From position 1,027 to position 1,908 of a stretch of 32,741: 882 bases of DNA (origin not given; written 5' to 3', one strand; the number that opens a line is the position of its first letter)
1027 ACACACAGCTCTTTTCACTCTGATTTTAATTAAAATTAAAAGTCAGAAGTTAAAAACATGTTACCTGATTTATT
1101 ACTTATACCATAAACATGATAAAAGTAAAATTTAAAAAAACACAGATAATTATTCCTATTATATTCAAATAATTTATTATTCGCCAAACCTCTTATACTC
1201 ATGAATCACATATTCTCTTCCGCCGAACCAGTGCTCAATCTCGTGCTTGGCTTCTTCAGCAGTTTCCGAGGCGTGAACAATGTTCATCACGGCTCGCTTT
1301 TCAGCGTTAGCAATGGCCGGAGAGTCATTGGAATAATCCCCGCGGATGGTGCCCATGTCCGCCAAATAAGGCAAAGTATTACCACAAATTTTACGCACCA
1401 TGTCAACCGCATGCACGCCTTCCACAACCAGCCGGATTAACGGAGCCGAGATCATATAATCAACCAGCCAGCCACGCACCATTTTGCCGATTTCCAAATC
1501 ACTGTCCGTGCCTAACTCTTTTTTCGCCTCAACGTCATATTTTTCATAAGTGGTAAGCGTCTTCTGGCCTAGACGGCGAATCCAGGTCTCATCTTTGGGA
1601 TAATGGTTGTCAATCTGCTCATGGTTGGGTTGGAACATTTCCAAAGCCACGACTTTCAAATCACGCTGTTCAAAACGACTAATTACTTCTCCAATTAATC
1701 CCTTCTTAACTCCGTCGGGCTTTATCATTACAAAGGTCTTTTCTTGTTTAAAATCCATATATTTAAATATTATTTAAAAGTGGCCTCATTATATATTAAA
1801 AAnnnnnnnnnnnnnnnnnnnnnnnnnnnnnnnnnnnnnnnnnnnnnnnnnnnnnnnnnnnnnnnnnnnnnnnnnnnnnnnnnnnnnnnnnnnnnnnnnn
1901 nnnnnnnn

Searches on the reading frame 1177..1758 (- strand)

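Call 7: search_protein_families(library=pfam, proteins=[window:1177-1758:-], max_evalue=0.001)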
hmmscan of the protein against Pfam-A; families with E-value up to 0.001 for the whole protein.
window:1177-1758:- (193 aa): 1 family
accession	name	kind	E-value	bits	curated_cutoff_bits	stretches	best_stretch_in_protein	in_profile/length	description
PF00334.24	NDK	-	4e-35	121.1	27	2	98-182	60-134/135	Nucleoside diphosphate kinase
